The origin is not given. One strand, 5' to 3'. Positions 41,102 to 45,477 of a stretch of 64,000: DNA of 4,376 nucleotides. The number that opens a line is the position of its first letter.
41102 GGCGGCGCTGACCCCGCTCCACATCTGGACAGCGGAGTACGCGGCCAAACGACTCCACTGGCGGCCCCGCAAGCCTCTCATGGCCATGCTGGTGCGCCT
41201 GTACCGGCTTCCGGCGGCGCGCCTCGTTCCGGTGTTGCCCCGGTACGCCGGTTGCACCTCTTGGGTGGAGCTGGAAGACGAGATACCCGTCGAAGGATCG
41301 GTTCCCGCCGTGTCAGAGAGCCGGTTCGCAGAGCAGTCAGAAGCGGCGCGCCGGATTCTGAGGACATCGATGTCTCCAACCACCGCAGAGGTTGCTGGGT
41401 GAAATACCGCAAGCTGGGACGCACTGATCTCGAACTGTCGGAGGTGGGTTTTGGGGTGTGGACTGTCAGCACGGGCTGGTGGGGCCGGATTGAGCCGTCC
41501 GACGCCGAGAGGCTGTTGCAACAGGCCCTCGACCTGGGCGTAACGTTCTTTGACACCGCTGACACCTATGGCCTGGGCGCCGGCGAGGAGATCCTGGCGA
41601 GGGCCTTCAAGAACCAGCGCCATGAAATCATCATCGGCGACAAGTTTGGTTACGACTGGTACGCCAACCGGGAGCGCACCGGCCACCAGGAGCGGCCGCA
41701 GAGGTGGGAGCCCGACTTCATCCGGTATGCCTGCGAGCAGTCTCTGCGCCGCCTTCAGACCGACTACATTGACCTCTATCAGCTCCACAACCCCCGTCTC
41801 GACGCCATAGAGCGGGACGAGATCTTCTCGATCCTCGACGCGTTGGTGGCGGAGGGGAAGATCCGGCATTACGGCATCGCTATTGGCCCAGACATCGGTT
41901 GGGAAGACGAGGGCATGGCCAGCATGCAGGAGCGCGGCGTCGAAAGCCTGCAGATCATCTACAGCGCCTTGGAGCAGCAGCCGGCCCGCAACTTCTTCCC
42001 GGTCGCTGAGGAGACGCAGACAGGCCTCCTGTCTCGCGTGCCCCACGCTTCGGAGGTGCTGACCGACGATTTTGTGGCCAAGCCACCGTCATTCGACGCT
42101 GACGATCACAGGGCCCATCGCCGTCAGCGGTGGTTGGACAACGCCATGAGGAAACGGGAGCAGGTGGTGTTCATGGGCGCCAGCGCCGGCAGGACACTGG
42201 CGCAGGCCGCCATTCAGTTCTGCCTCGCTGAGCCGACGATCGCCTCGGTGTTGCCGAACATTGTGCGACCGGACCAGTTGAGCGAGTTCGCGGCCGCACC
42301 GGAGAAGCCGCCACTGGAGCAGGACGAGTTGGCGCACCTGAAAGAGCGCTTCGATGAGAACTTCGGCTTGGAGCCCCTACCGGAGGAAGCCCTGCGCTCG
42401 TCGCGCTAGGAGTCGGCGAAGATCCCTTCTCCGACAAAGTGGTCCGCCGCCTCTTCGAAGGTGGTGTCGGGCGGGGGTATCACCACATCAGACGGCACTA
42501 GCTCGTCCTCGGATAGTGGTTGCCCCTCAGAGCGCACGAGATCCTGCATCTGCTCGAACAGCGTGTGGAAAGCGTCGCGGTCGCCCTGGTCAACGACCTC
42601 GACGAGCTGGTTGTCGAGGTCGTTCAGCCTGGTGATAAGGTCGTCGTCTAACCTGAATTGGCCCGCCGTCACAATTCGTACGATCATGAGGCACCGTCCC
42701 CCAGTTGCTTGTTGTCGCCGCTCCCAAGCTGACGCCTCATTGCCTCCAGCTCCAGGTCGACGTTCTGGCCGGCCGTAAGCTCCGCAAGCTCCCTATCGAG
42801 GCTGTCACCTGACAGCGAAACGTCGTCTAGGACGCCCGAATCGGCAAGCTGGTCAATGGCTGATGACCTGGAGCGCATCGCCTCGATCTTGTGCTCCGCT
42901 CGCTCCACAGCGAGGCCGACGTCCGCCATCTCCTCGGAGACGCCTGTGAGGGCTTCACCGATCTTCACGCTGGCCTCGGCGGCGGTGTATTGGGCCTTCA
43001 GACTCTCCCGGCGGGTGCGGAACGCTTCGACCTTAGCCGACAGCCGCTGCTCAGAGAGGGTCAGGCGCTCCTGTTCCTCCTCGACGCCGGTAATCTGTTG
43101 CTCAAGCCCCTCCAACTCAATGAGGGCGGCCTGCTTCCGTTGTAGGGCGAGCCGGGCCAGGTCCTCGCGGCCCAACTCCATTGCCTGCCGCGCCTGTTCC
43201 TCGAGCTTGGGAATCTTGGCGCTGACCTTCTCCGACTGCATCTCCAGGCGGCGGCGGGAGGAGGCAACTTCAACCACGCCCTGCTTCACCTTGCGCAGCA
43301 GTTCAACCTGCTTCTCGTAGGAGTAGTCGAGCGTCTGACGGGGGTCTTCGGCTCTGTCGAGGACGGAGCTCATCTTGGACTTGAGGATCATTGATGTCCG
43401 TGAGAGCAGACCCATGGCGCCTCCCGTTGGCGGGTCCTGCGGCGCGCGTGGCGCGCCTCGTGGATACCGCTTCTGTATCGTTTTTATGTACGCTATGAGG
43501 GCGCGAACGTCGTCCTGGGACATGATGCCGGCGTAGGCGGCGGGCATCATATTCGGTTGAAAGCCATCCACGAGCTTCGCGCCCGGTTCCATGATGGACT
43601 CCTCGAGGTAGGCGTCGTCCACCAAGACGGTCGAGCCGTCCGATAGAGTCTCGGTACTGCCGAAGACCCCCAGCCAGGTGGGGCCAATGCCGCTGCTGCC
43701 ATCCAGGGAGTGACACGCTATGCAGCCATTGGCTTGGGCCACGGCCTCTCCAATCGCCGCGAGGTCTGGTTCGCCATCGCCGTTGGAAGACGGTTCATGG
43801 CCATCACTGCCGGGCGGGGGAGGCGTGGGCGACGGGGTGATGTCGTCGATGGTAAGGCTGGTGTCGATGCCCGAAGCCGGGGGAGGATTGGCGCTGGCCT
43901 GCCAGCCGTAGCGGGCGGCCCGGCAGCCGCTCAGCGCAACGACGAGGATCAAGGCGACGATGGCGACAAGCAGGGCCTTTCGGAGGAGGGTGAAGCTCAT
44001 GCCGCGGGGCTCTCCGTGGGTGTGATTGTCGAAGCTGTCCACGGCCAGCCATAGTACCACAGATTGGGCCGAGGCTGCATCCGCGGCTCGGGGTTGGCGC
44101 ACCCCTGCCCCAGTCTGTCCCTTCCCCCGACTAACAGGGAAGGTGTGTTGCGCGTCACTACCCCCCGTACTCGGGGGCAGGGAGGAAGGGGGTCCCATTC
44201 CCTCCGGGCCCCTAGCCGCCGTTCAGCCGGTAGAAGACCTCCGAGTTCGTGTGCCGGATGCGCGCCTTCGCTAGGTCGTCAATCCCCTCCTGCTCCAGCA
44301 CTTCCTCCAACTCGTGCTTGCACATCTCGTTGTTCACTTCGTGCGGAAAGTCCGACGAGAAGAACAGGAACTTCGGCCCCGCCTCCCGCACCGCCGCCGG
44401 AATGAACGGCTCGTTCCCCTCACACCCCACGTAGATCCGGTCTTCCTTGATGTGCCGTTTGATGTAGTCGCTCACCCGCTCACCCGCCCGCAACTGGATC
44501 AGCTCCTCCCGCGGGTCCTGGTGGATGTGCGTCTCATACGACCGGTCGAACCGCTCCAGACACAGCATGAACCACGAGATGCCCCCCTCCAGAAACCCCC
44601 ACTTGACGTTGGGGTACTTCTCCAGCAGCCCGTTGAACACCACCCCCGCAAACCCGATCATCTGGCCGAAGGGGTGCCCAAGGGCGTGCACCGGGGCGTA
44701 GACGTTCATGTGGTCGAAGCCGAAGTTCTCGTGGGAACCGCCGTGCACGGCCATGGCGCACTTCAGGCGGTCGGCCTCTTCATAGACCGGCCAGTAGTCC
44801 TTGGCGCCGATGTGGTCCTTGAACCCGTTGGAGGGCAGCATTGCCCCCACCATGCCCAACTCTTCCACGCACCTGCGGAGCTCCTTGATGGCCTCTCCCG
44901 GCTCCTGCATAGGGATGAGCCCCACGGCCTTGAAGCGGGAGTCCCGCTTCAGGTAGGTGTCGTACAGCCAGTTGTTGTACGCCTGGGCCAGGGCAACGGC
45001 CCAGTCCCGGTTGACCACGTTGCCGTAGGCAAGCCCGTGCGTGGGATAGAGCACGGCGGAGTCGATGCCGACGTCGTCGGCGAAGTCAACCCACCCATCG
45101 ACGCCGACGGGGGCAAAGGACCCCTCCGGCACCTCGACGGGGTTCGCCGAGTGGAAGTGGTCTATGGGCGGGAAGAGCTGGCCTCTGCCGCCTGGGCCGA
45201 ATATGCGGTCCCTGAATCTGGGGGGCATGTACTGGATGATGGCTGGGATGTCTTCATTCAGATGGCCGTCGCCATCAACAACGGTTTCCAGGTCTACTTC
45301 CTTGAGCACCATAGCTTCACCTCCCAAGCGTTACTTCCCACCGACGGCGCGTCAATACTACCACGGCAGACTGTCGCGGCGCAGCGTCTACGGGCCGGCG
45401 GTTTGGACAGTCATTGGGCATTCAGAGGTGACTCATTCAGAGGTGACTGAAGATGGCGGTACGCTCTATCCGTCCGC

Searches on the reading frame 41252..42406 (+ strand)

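Call 23: search_protein_families(library=pfam, proteins=[window:41252-42406:+], max_evalue=0.0001)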
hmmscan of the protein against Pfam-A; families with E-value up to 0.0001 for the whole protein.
window:41252-42406:+ (385 aa): 1 family
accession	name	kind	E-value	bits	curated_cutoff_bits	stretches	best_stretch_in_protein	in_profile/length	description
PF00248.27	Aldo_ket_red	-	9.3e-47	159.9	24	1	64-365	1-288/291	Aldo/keto reductase family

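Call 61: search_protein_families(library=ncbifam, proteins=[window:41252-42406:+], max_evalue=0.00001)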
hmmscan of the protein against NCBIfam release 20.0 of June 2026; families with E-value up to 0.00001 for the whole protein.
window:41252-42406:+ (385 aa): 6 families
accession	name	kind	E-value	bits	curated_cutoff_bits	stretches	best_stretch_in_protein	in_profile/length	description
NF049922.1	MethglyxlRedYdjG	equivalog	1.1e-23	83.8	550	1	51-365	2-319/326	NADH-dependent methylglyoxal reductase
NF007388.0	PRK09912.1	subfamily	4e-18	65.4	448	1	44-365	7-330/346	L-glyceraldehyde 3-phosphate reductase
TIGR01293.1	Kv_beta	subfamily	3.6e-14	52.5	365.4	1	50-182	1-125/319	voltage-dependent potassium channel subunit beta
NF007912.0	PRK10625.1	equivalog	2.6e-10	40.2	415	1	51-183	2-136/346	NADP(H)-dependent aldo-keto reductase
NF007695.0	PRK10376.1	subfamily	4.6e-08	32.5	280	1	82-210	39-165/290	oxidoreductase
NF008598.0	PRK11565.1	equivalog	4.7e-06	25.9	425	0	63-209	16-137/275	2,5-didehydrogluconate reductase DkgA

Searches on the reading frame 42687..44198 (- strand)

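Call 23: search_protein_families(library=pfam, proteins=[window:42687-44198:-], max_evalue=0.0001)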
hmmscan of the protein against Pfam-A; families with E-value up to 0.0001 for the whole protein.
window:42687-44198:- (504 aa): 2 families
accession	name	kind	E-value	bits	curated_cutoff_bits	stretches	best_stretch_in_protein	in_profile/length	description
PF04012.17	PspA_IM30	-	1e-25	91.1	33.9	1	263-490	1-217/220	PspA/IM30 family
PF00034.26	Cytochrom_C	-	2.3e-08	35.7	21.3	1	148-241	2-89/90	Cytochrome c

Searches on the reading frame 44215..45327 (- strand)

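Call 23: search_protein_families(library=pfam, proteins=[window:44215-45327:-], max_evalue=0.0001)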
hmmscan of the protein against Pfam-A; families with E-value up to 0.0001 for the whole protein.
window:44215-45327:- (371 aa): 1 family
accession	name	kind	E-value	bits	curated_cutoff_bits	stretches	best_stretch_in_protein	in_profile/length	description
PF04909.20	Amidohydro_2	-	1.3e-21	78.1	26.4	1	103-368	51-289/289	Amidohydrolase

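Call 61: search_protein_families(library=ncbifam, proteins=[window:44215-45327:-], max_evalue=0.00001)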
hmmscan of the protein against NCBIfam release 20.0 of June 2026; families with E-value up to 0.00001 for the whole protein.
window:44215-45327:- (371 aa): 0 families
